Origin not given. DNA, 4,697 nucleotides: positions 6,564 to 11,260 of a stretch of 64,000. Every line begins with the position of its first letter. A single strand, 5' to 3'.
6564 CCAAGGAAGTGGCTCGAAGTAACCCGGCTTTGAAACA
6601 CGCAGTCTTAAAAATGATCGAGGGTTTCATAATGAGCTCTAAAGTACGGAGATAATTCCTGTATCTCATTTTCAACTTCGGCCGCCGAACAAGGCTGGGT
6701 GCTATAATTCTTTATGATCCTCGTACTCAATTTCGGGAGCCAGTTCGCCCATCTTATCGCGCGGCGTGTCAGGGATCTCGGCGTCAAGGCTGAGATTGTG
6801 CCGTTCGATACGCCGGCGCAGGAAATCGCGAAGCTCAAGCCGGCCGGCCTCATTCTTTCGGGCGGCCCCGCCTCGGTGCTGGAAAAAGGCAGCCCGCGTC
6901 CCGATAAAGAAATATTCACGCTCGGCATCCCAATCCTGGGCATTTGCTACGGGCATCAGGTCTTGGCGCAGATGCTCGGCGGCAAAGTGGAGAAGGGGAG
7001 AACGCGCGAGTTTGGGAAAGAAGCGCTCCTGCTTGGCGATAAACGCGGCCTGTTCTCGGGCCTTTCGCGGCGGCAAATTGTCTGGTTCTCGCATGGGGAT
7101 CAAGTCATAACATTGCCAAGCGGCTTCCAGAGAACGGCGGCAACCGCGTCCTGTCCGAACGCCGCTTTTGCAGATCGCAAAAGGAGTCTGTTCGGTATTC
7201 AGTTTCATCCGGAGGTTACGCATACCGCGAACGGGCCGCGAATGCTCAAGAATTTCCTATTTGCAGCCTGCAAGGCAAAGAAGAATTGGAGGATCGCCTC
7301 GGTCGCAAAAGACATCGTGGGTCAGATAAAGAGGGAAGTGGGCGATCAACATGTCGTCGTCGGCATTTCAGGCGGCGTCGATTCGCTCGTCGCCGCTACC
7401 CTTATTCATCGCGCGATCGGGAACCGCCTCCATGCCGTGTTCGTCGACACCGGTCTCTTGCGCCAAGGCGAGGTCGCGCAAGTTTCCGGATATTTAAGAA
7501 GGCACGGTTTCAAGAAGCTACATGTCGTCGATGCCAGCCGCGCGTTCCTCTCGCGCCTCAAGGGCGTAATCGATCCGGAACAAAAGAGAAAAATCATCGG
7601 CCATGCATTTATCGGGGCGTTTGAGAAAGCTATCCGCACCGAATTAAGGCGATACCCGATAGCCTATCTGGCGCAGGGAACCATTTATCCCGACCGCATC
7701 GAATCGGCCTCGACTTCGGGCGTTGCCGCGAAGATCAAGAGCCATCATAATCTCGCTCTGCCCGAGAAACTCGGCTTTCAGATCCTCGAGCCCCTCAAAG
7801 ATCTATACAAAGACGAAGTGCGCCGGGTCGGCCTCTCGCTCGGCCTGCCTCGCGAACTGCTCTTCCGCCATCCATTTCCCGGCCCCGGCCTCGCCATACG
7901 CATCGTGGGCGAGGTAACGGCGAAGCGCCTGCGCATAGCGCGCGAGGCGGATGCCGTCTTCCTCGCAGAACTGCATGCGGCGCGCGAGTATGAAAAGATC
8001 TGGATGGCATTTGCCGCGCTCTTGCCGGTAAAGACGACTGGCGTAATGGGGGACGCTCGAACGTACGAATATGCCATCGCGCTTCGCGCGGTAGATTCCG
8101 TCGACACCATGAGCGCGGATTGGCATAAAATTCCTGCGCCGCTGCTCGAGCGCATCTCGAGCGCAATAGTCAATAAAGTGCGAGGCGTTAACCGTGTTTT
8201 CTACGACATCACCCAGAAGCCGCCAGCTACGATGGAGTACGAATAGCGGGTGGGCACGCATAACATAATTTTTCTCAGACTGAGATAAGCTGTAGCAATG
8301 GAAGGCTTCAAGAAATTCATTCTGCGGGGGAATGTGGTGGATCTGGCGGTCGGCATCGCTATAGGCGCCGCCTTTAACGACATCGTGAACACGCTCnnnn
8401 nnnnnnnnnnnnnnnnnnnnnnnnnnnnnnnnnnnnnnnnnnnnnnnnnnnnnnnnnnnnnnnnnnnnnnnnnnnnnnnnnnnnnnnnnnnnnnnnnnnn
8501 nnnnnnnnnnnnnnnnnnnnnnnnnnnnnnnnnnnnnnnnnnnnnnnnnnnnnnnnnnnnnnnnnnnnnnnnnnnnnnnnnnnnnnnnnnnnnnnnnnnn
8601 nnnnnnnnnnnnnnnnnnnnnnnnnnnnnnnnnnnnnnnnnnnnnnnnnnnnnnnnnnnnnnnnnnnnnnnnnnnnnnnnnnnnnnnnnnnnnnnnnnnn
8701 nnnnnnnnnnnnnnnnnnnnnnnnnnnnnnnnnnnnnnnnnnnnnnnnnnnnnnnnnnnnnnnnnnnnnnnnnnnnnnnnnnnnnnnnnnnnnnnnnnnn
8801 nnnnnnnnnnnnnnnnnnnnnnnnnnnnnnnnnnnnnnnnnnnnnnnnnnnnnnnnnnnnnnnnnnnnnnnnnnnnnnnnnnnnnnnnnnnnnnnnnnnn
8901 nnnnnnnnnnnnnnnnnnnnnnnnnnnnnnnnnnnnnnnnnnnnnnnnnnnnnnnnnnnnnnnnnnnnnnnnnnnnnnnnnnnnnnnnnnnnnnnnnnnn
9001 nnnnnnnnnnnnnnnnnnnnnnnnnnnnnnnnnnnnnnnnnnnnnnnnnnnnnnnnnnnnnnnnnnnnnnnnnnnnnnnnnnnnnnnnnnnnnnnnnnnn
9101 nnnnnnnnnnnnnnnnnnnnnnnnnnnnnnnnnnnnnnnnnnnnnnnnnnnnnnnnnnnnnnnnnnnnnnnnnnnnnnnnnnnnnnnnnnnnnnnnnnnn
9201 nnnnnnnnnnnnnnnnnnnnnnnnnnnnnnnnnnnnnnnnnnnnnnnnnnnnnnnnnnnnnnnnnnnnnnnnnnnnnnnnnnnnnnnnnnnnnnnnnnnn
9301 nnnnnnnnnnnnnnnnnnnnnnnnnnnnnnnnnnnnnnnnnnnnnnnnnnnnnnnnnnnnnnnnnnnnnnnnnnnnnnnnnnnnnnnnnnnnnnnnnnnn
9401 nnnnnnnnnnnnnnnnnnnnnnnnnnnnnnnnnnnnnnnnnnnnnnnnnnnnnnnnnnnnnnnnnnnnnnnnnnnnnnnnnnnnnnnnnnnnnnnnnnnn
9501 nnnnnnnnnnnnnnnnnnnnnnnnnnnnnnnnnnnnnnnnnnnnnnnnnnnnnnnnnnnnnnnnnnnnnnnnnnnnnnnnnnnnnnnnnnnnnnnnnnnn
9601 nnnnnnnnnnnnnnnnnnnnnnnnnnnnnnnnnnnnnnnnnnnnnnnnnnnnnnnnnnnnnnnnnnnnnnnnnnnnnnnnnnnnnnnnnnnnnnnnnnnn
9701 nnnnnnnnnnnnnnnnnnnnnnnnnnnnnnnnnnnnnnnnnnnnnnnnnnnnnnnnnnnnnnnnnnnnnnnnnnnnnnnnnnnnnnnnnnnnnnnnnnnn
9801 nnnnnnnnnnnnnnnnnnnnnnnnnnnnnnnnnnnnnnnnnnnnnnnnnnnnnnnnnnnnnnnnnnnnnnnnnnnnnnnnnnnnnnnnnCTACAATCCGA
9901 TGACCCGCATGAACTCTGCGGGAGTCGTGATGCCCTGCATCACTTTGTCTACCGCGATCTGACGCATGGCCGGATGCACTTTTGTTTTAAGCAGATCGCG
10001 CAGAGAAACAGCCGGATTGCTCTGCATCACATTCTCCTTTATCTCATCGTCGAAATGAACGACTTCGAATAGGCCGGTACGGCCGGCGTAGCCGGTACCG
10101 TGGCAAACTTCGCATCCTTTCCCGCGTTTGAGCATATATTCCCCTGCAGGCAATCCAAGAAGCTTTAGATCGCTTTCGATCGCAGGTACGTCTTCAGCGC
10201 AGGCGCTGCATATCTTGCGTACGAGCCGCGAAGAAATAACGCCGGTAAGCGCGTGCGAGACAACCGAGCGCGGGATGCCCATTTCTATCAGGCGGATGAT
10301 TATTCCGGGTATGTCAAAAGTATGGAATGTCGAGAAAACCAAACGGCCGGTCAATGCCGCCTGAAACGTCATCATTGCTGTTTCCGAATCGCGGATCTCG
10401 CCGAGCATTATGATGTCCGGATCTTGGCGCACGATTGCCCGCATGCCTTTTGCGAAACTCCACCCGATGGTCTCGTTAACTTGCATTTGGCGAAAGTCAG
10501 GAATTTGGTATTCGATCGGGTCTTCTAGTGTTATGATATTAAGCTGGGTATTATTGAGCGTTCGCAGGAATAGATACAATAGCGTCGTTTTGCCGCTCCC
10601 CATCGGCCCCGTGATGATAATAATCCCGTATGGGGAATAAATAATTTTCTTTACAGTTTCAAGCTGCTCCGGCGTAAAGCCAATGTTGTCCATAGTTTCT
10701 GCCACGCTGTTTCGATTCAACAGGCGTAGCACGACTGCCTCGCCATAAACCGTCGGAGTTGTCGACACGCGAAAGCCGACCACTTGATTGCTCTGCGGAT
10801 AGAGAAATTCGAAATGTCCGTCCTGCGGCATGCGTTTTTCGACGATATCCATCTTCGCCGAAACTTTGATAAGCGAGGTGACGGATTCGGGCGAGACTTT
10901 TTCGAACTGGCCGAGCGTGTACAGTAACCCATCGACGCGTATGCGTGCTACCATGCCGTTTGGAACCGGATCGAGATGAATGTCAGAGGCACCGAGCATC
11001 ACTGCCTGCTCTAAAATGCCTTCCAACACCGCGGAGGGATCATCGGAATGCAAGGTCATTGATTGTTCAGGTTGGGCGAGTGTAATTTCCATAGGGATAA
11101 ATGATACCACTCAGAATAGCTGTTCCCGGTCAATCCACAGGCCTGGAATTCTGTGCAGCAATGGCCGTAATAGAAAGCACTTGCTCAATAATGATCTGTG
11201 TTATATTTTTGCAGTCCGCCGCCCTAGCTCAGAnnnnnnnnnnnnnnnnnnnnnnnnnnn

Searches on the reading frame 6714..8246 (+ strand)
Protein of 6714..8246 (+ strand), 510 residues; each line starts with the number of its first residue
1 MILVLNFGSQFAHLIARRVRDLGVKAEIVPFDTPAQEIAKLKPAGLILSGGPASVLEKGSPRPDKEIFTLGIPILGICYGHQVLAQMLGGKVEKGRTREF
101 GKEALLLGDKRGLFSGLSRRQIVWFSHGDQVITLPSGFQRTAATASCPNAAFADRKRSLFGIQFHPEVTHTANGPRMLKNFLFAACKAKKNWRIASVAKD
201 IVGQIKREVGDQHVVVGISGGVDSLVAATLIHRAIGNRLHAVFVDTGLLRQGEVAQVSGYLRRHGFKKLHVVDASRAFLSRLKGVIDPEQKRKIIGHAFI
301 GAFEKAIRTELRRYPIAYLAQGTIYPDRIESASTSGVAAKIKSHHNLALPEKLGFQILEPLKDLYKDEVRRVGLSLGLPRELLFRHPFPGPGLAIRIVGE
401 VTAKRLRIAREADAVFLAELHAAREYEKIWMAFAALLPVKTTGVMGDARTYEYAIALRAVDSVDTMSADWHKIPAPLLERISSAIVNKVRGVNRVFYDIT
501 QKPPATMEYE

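Call 11: search_protein_families(library=pfam, proteins=[window:6714-8246:+])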
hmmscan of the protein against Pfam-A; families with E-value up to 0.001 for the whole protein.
window:6714-8246:+ (510 aa): 5 families
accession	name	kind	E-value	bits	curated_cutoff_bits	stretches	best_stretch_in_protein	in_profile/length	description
PF00117.34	GATase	-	1.6e-48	165.3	22.8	1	3-183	1-188/190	Glutamine amidotransferase class-I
PF00958.27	GMP_synt_C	-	3.1e-37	127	27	1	419-509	2-92/92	GMP synthase C terminal domain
PF02540.23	NAD_synthase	-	1.1e-08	34.9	21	1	199-243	6-51/242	NAD synthase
PF07722.19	Peptidase_C26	-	5.8e-05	23.4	20.5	0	67-167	101-219/219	Peptidase C26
PF06508.19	QueC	-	0.00095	19.2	22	0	214-275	2-61/210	Queuosine biosynthesis protein QueC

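Call 12: find_encoding_contigs(protein=window:6714-8246:+, flank=10000, max_places=10)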
Protein window:6714-8246:+ (510 aa): 4 contigs read that carry it; 3 places shown.
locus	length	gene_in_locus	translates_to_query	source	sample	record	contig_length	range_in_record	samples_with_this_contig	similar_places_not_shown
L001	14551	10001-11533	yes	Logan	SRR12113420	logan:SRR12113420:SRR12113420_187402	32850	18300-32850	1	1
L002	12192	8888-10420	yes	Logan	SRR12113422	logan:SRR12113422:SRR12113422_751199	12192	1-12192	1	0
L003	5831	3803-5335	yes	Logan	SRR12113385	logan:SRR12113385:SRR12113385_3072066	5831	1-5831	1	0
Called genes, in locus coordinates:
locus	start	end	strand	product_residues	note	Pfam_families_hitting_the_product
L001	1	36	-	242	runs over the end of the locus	-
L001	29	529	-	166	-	PF00293:NUDIX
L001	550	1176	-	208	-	-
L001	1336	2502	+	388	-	PF04055:Radical_SAM, PF13353:Fer4_12 (weak)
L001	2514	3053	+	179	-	-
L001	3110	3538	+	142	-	PF00293:NUDIX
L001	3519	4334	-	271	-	-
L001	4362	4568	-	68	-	-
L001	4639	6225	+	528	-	PF16927:HisKA_7TM, PF02518:HATPase_c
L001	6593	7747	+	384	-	PF07690:MFS_1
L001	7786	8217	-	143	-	PF02661:Fic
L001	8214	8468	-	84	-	PF12728:HTH_17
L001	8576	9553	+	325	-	PF01636:APH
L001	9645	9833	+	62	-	PF12728:HTH_17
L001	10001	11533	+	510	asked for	PF00117:GATase, PF02540:NAD_synthase (weak), PF00958:GMP_synt_C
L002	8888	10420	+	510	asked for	PF00117:GATase, PF02540:NAD_synthase (weak), PF00958:GMP_synt_C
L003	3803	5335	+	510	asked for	PF00117:GATase, PF02540:NAD_synthase (weak), PF00958:GMP_synt_C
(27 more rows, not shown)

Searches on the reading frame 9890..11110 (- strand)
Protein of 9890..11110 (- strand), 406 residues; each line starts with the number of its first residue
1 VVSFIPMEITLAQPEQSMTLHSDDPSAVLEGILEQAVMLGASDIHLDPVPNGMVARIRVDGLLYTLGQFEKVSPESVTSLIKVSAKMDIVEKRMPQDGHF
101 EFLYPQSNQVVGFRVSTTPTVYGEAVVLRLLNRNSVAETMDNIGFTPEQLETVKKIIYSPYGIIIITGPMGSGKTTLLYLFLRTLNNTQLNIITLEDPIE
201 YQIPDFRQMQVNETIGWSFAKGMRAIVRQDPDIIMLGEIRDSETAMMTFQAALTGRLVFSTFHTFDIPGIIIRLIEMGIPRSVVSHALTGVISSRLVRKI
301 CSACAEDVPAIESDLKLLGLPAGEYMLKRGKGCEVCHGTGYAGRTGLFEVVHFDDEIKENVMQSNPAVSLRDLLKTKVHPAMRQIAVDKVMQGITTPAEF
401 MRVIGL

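Call 11: search_protein_families(library=pfam, proteins=[window:9890-11110:-])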
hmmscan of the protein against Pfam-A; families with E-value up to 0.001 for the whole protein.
window:9890-11110:- (406 aa): 6 families
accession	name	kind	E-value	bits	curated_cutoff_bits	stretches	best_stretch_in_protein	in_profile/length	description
PF00437.27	T2SSE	-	1.8e-106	356.4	24.9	1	28-402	11-370/370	Type II/IV secretion system protein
PF13173.12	AAA_14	-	7.2e-06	26.5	27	1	163-243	4-75/129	AAA domain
PF13604.12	AAA_30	-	9.2e-05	22.7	27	1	146-191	3-48/191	AAA domain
PF02492.25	cobW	-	0.00028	21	20.7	1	163-194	2-34/180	CobW/HypB/UreG, nucleotide-binding domain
PF13401.12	AAA_22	-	0.00038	21.2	27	1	162-194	6-40/130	AAA domain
PF20720.3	nSTAND3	-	0.00072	19.7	27.2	0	160-198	16-54/155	Novel STAND NTPase 3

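Call 13: find_homologous_proteins(query=window:9890-11092:-, max_evalue=1e-50)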
Query window:9890-11092:- (400 aa): 7961 proteins with E <= 1e-50 among 8000 candidates; the best 120 are listed.
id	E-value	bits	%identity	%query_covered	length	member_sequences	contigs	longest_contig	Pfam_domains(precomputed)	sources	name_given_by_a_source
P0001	8.9e-255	863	100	97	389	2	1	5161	PF13173.13,PF00437.27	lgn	-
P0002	1.9e-162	559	64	95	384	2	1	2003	PF00437.27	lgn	-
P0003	2.6e-158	545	64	95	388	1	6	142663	PF00437.27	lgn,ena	-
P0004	1.6e-157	542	61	98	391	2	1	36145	PF13173.13,PF00437.27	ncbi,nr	ncbi:MAG: type II/IV secretion system protein [Candidatus Doudnabacteria bacterium]|nr:type II/IV se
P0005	2.3e-157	542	64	95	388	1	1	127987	PF00437.27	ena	-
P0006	2.0e-155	536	62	95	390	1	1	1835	PF00437.27,PF13604.13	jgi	jgi:type IV pilus assembly protein PilB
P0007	4.2e-144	498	57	95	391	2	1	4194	PF13173.13,PF00437.27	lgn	-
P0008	1.9e-139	483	57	95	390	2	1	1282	PF13173.13,PF00437.27,PF13604.13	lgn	-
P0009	2.1e-139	483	55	95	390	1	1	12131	PF00437.27,PF13191.13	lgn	-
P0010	8.8e-139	481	55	96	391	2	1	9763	PF00437.27,PF13555.13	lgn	-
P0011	1.3e-137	477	56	98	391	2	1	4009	PF00437.27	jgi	-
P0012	3.9e-136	472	56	95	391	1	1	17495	PF00437.27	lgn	-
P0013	2.8e-135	469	56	95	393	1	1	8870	PF00437.27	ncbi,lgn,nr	ncbi:MAG: GspE/PulE family protein [bacterium]|nr:GspE/PulE family protein [bacterium]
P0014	4.8e-134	465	56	95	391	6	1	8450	PF00437.27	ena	-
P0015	4.9e-134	465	56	95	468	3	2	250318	PF00437.27,PF13604.13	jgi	-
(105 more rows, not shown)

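Call 14: find_encoding_contigs(protein=P0003, flank=6000, max_places=4)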
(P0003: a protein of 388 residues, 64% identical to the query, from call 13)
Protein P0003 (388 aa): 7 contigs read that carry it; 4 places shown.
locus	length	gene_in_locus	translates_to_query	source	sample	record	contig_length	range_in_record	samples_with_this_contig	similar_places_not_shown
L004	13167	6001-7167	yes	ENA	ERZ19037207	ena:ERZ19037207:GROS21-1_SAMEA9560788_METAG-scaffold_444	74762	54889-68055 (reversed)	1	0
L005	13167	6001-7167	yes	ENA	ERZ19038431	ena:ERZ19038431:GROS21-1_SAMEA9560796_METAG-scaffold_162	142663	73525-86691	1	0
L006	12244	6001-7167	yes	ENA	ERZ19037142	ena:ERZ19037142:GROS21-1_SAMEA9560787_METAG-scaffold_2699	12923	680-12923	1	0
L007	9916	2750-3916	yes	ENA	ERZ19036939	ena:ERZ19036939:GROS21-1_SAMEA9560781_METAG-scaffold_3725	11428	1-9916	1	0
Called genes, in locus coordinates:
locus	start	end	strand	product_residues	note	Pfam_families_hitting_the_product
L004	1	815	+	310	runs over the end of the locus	PF00768:Peptidase_S11, PF13354:Beta-lactamase2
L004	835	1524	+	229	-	PF13462:Thioredoxin_4, PF01323:DSBA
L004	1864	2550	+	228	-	PF00459:Inositol_P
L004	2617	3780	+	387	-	PF02540:NAD_synthase (faint), PF02568:ThiI, PF03054:tRNA_Me_trans, PF20259:tRNA_Me_trans_M, PF20258:tRNA_Me_trans_C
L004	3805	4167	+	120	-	-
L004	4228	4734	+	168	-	PF00719:Pyrophosphatase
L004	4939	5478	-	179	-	-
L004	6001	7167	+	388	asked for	PF00437:T2SSE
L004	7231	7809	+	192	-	PF02698:DUF218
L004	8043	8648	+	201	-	PF00466:Ribosomal_L10, PF27436:RL10_C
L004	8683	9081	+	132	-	PF16320:Ribosomal_L12_N, PF00542:Ribosomal_L12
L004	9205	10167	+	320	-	PF01207:Dus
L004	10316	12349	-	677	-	-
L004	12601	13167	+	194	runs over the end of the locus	-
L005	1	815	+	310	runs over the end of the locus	PF00768:Peptidase_S11, PF13354:Beta-lactamase2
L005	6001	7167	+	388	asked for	PF00437:T2SSE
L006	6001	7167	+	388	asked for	PF00437:T2SSE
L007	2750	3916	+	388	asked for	PF00437:T2SSE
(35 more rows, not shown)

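Call 15: find_encoding_contigs(protein=P0004, flank=6000, max_places=3)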
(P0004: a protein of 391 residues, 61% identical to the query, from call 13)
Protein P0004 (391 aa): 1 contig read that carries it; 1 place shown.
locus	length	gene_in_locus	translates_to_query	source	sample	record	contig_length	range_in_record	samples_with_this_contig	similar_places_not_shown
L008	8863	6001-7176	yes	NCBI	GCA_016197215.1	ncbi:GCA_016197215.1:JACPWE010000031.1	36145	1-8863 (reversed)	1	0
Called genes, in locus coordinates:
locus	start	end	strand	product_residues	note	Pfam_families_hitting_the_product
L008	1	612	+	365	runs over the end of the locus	PF01916:DS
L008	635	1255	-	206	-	PF02589:LUD_dom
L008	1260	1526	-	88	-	PF13412:HTH_24 (faint), PF12840:HTH_20 (weak), PF01022:HTH_5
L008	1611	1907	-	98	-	PF01476:LysM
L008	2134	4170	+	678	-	PF22745:Nlig-Ia, PF01653:DNA_ligase_aden, PF03120:OB_DNA_ligase, PF14520:HHH_5 (faint), PF12826:HHH_2, PF00533:BRCT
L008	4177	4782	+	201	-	-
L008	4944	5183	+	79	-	-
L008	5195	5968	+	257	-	PF13399:LytR_C (weak)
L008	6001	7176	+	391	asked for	PF00437:T2SSE, PF13173:AAA_14 (faint)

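Call 16: find_encoding_contigs(protein=P0005, flank=6000, max_places=3)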
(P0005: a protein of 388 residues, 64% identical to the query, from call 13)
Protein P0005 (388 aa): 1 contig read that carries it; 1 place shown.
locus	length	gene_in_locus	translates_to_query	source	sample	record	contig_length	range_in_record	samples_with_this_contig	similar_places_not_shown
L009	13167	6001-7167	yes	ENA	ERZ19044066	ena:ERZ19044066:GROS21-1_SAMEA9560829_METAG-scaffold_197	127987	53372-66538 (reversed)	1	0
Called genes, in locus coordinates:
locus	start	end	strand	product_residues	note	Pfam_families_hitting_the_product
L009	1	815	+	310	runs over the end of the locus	PF00768:Peptidase_S11, PF13354:Beta-lactamase2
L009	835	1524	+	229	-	PF13462:Thioredoxin_4, PF01323:DSBA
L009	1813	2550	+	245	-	PF00459:Inositol_P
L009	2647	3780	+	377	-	PF02568:ThiI (weak), PF03054:tRNA_Me_trans, PF20259:tRNA_Me_trans_M, PF20258:tRNA_Me_trans_C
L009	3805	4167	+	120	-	-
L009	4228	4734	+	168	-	PF00719:Pyrophosphatase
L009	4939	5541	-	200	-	-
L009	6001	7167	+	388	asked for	PF00437:T2SSE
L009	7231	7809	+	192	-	PF02698:DUF218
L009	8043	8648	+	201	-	PF00466:Ribosomal_L10, PF27436:RL10_C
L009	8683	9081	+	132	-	PF16320:Ribosomal_L12_N, PF00542:Ribosomal_L12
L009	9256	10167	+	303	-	PF01207:Dus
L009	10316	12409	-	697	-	-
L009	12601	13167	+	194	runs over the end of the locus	-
